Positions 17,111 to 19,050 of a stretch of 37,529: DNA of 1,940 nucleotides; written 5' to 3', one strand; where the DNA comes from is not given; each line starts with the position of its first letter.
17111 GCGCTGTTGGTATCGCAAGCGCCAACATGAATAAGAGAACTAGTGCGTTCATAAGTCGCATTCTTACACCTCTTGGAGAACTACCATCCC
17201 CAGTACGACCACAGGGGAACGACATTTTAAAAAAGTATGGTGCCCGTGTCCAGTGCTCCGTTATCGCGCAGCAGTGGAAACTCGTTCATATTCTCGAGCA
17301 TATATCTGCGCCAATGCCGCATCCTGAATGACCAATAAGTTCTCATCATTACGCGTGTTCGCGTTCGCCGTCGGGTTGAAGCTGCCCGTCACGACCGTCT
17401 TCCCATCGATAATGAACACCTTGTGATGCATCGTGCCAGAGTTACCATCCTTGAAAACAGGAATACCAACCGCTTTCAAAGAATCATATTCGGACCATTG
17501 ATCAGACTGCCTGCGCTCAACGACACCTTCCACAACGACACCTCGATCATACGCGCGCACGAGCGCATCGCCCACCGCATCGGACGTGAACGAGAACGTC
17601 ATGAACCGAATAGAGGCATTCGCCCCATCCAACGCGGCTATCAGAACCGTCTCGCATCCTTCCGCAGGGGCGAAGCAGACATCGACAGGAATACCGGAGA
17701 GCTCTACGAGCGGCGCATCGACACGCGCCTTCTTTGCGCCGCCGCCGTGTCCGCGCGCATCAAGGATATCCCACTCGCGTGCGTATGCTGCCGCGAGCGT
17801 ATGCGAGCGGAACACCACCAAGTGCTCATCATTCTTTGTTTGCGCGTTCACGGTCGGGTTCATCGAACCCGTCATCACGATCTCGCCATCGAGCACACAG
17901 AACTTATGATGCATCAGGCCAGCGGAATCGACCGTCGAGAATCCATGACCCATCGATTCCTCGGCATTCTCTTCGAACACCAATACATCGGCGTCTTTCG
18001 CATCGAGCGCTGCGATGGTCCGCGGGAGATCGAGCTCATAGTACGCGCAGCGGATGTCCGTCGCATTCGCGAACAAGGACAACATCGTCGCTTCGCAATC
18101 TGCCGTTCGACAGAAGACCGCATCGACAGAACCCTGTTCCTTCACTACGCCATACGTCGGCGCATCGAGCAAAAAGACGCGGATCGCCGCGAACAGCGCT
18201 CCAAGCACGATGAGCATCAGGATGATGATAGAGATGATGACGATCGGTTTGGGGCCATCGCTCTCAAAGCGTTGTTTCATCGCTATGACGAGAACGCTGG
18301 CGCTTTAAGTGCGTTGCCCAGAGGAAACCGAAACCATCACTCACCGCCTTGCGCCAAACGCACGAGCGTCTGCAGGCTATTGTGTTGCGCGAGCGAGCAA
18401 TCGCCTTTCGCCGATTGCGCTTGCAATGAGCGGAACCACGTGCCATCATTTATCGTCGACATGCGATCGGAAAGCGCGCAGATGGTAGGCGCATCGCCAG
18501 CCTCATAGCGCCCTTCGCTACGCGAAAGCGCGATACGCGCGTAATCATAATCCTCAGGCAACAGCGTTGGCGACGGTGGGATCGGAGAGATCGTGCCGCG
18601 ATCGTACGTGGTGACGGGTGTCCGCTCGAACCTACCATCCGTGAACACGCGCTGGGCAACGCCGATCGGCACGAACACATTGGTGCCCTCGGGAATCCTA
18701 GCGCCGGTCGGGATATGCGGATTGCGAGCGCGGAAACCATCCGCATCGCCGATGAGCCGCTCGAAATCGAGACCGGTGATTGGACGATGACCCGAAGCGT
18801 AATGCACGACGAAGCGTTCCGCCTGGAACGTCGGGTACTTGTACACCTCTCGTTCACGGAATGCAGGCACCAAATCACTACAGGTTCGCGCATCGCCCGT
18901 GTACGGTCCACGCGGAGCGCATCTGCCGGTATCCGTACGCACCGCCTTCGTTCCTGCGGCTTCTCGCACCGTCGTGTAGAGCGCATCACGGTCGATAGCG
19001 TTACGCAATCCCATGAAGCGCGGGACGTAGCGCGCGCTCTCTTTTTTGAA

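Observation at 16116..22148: Co-oriented cluster of exported envelope-acting enzymes: candidate cell-envelope attack / host-interaction locus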

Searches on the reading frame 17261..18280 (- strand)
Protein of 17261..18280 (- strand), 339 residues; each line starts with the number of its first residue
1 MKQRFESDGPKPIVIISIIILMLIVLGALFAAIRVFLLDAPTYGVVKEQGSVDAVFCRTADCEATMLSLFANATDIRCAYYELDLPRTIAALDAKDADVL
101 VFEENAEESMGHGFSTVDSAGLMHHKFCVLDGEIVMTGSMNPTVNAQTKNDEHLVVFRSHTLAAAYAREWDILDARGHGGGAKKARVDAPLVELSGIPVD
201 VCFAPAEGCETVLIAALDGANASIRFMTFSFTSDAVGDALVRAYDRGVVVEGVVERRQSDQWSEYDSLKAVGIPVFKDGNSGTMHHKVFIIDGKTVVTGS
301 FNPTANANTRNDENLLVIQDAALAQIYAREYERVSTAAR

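Call 3: search_protein_families(library=pfam, proteins=[window:17261-18280:-], max_evalue=0.01)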
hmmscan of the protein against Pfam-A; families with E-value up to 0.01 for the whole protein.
window:17261-18280:- (339 aa): 3 families
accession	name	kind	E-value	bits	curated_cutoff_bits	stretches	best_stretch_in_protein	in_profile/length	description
PF13091.12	PLDc_2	-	4.6e-39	133.7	27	2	213-333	1-130/132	PLD-like domain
PF00614.28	PLDc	-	1.4e-07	31.6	21.9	1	281-302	2-23/28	Phospholipase D Active site motif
PF07894.18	SACK1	-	0.0001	22.4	21.4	0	281-331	216-265/274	Scaffolding anchor of CK1 domain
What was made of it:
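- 17261..18280 (-): Membrane-anchored two-HKD PLD-superfamily enzyme of the Nuc/NucT/Zucchini (nuclease) branch. Own TATA-like box at 18309-18303. PLDc_2 x2, E 4.6e-39 (call 3).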

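Call 4: search_protein_families(library=ncbifam, proteins=[window:17261-18280:-], max_evalue=0.01)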
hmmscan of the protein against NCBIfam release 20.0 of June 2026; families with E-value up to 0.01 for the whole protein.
window:17261-18280:- (339 aa): 8 families
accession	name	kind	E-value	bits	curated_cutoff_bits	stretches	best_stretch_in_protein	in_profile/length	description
NF010492.0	PRK13912.1-3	equivalog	6.2e-16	58.5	297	2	212-337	38-174/178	nuclease NucT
NF038319.1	DISARM_DrmC_I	equivalog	2.5e-14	53.4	133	2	204-330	90-230/236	DISARM system phospholipase D-like protein DrmC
NF010493.0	PRK13912.1-4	equivalog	2.3e-13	50.5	351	1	209-337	28-167/171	nuclease NucT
NF010491.0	PRK13912.1-2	equivalog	5.5e-11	42.6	225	1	212-322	40-161/180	nuclease NucT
NF041068.1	DpdK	equivalog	3.3e-09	36.5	100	1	116-162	110-155/167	phospholipase D-like domain-containing protein DpdK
NF010490.0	PRK13912.1-1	equivalog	1.6e-07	31.5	211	1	211-318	33-139/159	nuclease NucT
TIGR04265.1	bac_cardiolipin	equivalog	2.2e-05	23.6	290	0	213-331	323-447/483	cardiolipin synthase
NF009107.0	PRK12452.1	equivalog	0.00081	18.2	787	0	211-331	347-473/509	cardiolipin synthase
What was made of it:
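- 17261..18280 (-): Best NCBIfam hits are NucT and DrmC, with cardiolipin synthase only 2e-5 (call 4).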

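Call 23: find_homologous_proteins(query=window:17261-18280:-, max_evalue=0.00001)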
Query window:17261-18280:- (339 aa): 1282 proteins with E <= 0.00001 among 8000 candidates; the best 120 are listed.
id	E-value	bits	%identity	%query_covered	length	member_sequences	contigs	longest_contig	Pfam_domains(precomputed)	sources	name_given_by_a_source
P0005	1.4e-221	752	100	100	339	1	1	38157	PF13091.13,PF00614.29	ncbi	-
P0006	1.2e-191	654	87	100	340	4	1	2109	PF13091.13,PF00614.29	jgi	jgi:phosphatidylserine/phosphatidylglycerophosphate/cardiolipin synthase-like enzyme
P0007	5.0e-143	494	67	100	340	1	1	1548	PF13091.13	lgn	-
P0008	1.9e-142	492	68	98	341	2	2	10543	PF13091.13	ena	-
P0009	2.0e-124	433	61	100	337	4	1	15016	PF13091.13,PF00614.29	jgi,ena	-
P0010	3.2e-90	321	48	99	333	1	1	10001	PF07894.19,PF13091.13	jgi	jgi:phosphatidylserine/phosphatidylglycerophosphate/cardiolipin synthase-like enzyme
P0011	1.4e-88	315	47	97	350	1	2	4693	PF13091.13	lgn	-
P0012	2.7e-88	314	47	99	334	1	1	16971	PF13091.13,PF00614.29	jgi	jgi:phosphatidylserine/phosphatidylglycerophosphate/cardiolipin synthase-like enzyme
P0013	5.8e-84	300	47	92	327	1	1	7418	PF07894.19,PF13091.13,PF00614.29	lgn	-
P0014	1.1e-83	299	44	99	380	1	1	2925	PF13091.13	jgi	jgi:hypothetical protein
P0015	1.2e-83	299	46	99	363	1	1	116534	PF13091.13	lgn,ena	-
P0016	1.3e-82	296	44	99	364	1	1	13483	PF13091.13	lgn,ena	-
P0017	1.1e-78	283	43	97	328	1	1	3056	PF07894.19,PF13091.13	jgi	jgi:phosphatidylserine/phosphatidylglycerophosphate/cardiolipin synthase-like enzyme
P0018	2.6e-78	281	44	96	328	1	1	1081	PF07894.19,PF13091.13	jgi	jgi:phosphatidylserine/phosphatidylglycerophosphate/cardiolipin synthase-like enzyme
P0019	4.3e-78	281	46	96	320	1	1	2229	PF07894.19,PF13091.13,PF00614.29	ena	-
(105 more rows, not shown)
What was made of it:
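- PLD-family enzymes of this size can also act on lipids; JGI annotates relatives as 'phosphatidylserine/cardiolipin synthase-like' (call 23). JGI names relatives as lipid synthase-like (call 23).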

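Call 25: find_encoding_contigs(protein=P0005, flank=3000, max_places=2)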
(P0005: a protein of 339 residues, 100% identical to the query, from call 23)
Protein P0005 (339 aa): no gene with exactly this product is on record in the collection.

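Call 26: find_encoding_contigs(protein=P0015, flank=10000, max_places=2)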
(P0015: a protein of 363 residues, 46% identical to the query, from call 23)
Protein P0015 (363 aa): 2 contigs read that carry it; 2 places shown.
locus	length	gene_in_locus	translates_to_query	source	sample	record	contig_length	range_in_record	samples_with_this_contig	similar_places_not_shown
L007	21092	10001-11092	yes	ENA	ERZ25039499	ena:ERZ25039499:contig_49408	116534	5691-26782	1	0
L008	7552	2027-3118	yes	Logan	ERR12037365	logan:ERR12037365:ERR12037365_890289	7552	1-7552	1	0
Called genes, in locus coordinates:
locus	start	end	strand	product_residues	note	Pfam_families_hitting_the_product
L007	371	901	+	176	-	PF03551:PadR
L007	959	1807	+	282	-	PF02463:SMC_N (faint), PF00005:ABC_tran, PF13304:AAA_21 (faint)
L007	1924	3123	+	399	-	PF10633:NPCBM_assoc (faint)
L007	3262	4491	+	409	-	PF12704:MacB_PCD, PF02687:FtsX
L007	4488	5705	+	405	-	PF12704:MacB_PCD, PF02687:FtsX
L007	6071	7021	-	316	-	PF01300:Sua5_yciO_yrdC, PF03481:Sua5_C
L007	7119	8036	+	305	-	PF01207:Dus, PF00977:His_biosynth (weak)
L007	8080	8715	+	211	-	PF03575:Peptidase_S51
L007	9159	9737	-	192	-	PF18306:LDcluster4, PF03641:Lysine_decarbox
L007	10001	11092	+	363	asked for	PF13091:PLDc_2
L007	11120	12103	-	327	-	PF00005:ABC_tran, PF13304:AAA_21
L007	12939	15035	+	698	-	PF00989:PAS (weak), PF08448:PAS_4, PF13426:PAS_9 (weak), PF08447:PAS_3, PF00512:HisKA (faint), PF02518:HATPase_c, PF00072:Response_reg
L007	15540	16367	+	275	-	-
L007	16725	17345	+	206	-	PF13566:DUF4130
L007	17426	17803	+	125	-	PF03167:UDG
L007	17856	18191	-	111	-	PF11800:RP-C_C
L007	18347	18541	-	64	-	-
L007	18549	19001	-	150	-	PF03428:RP-C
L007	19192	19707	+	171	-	-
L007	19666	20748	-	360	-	PF13614:AAA_31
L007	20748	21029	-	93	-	PF01656:CbiA, PF02374:ArsA_ATPase (weak), PF09140:MipZ (weak), PF13614:AAA_31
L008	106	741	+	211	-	PF03575:Peptidase_S51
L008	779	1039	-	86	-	-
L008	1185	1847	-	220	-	PF18306:LDcluster4, PF03641:Lysine_decarbox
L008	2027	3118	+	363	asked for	PF13091:PLDc_2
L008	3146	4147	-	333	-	PF00005:ABC_tran, PF13304:AAA_21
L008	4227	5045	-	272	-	PF06182:ABC2_membrane_6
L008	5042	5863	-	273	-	PF06182:ABC2_membrane_6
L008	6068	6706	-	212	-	PF00702:Hydrolase, PF12710:HAD, PF08282:Hydrolase_3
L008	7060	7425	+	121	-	-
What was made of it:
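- It is absent from 17 of 45 loci and from L007 and L008 (call 26). Distant PLD homologs have other neighbours (L007, L008; call 26).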

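Call 27: find_encoding_contigs(protein=P0012, flank=10000, max_places=2)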
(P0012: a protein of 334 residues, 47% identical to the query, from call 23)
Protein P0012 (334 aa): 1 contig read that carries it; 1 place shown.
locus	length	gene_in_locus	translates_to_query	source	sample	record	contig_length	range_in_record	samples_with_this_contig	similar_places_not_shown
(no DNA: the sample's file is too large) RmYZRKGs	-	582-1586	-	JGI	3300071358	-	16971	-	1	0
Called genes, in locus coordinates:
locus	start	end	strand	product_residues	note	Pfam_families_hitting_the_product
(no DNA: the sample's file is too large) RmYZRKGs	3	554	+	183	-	?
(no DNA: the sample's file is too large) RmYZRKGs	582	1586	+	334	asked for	PF13091:PLDc_2, PF00614:PLDc (faint), PF13091:PLDc_2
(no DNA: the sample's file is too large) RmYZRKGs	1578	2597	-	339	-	PF00702:Hydrolase, PF12710:HAD (weak), PF13419:HAD_2 (faint), PF08282:Hydrolase_3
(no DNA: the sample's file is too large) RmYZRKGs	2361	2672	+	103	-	-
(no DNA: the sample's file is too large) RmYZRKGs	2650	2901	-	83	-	PF00462:Glutaredoxin, PF13417:GST_N_3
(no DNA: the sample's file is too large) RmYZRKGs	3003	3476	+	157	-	-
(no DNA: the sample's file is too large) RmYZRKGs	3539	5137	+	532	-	PF00528:BPD_transp_1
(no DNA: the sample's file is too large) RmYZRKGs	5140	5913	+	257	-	PF00005:ABC_tran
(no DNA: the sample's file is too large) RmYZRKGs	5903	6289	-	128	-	PF02681:DUF212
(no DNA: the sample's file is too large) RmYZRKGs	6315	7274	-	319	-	PF07584:BatA, PF00092:VWA, PF13519:VWA_2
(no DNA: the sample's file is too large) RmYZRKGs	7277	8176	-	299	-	PF01882:DUF58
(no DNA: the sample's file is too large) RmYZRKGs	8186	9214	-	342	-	PF20030:bpMoxR, PF00004:AAA (weak), PF07726:AAA_3, PF07728:AAA_5, PF17863:AAA_lid_2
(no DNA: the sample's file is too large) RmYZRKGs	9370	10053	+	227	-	-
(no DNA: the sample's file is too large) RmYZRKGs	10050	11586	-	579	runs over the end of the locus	-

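Call 46: search_solved_structures(query=window:17261-18280:-, max_evalue=0.001)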
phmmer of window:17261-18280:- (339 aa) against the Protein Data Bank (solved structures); distinct sequences matched with E-value up to 0.001: 8.
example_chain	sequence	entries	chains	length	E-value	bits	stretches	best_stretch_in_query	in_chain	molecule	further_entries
1byr_A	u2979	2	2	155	4.2e-19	72.1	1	199-326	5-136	PROTEIN (ENDONUCLEASE)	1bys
9lkx_K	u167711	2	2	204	1.2e-16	64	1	185-334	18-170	Mitochondrial cardiolipin hydrolase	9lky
4ggj_A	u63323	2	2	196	2.4e-16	63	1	202-334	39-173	Mitochondrial cardiolipin hydrolase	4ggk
4h4a_A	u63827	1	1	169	2.2e-06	30.2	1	213-294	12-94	Mitochondrial cardiolipin hydrolase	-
4gen_A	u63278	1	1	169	2.3e-06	30.2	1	213-294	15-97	Mitochondrial cardiolipin hydrolase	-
4gel_A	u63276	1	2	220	5.7e-06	28.9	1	213-294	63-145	Mitochondrial cardiolipin hydrolase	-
4gem_A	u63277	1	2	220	3.8e-05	26.2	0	213-294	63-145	Mitochondrial cardiolipin hydrolase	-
6ehi_A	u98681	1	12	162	5.8e-05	25.6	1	212-323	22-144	Nuclease NucT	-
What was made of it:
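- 17261..18280 (-): Best PDB hits are Nuc 1byr at 4e-19, Zucchini/MitoPLD and NucT (call 46).
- Closest known: Nuc. Same: It is the best sequence match to both halves of the window protein (calls 4, 46).
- PLD is nuclease-like: closest to Nuc (1byr, 4e-19), Zucchini and NucT (calls 4, 46). The PLD is nuclease-like (call 46). Much stronger similarity to Nuc, NucT, DrmC and Zucchini than to any lipid enzyme (calls 4, 46).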

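Call 50: list_cluster_members(proteins=[P0005, P0004, P0246, P0247, P0248, P0249, P0250, P0251, P0252, P0254])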
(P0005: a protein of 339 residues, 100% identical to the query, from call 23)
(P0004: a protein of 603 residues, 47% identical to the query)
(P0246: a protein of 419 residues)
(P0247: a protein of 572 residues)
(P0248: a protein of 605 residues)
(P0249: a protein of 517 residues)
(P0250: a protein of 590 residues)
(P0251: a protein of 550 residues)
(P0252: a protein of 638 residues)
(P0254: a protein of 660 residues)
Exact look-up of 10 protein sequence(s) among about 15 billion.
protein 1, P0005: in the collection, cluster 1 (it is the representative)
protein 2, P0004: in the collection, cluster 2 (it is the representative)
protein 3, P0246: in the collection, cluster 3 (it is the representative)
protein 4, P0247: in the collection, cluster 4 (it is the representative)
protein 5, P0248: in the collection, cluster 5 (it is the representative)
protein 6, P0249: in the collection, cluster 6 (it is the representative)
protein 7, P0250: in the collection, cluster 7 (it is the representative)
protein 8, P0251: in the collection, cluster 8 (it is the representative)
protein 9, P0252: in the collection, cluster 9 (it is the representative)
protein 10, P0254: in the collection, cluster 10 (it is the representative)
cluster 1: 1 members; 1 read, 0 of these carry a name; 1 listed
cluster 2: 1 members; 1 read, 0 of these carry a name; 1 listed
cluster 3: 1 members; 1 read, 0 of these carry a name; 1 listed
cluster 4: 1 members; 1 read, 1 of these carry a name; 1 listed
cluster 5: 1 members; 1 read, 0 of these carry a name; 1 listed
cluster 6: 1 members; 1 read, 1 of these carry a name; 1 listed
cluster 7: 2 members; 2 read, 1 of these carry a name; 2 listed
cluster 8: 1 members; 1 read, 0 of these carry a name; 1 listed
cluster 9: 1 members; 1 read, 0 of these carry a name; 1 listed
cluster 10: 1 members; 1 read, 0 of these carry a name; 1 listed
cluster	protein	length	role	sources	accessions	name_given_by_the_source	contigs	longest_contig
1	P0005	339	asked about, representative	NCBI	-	-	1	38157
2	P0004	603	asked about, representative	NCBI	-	-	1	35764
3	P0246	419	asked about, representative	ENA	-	-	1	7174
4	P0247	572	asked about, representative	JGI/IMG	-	hypothetical protein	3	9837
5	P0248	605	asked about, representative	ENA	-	-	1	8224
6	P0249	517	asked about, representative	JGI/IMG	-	hypothetical protein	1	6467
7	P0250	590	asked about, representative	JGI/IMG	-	hypothetical protein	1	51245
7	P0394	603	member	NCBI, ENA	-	-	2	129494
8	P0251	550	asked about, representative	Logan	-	-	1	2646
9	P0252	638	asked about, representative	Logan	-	-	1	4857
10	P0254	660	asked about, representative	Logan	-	-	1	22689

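Call 82: list_cluster_members(proteins=[P0394, P0255, P0256, P0257, P0258, P0259, P0260, P0261, P0262, P0263])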
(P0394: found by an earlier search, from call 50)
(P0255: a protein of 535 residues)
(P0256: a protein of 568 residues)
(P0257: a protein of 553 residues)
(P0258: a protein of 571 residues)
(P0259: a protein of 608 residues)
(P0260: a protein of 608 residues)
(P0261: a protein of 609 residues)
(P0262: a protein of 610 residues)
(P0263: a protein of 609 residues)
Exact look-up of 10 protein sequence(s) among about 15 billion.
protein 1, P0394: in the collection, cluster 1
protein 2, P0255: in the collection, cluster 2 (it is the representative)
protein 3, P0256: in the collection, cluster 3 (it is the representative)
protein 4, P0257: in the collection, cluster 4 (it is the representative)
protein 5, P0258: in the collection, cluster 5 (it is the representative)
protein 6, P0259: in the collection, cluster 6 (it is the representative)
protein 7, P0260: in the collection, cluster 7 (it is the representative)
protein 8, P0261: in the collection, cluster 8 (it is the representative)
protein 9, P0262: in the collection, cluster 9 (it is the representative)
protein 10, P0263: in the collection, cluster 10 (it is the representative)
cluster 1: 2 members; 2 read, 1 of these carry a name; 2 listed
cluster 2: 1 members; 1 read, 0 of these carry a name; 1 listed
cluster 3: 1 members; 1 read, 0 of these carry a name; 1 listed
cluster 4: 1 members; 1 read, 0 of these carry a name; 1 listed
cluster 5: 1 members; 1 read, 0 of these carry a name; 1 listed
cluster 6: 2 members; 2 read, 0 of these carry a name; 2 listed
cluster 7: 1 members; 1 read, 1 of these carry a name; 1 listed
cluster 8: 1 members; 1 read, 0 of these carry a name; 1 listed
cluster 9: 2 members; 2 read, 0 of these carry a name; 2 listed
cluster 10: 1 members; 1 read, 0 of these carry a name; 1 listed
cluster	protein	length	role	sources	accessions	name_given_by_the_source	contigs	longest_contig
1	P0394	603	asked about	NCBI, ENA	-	-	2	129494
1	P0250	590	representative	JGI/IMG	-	hypothetical protein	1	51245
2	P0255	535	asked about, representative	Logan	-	-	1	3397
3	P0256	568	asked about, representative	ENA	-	-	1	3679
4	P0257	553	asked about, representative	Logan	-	-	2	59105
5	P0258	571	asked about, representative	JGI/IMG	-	-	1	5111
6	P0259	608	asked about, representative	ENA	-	-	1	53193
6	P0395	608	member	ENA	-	-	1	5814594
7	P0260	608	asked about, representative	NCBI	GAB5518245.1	MAG: hypothetical protein RhofKO_04960 [Rhodothermales bacterium]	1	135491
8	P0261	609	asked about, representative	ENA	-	-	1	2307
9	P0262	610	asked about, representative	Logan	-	-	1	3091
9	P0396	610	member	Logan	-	-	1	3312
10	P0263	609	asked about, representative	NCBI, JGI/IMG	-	-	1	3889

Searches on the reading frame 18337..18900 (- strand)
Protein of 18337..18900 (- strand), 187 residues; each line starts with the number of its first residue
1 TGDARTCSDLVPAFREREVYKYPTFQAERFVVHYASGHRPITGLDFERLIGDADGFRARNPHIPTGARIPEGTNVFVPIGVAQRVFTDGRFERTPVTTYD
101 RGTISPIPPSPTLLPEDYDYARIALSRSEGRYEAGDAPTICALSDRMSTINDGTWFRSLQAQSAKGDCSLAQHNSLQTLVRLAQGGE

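Call 55: search_protein_families(library=pfam, proteins=[window:18337-18900:-], max_evalue=0.1)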
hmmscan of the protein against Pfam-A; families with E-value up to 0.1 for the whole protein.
window:18337-18900:- (187 aa): 0 families
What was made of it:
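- Tried and rejected: Pfam gives no hit at E 0.1 (call 55), so I dropped the idea.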
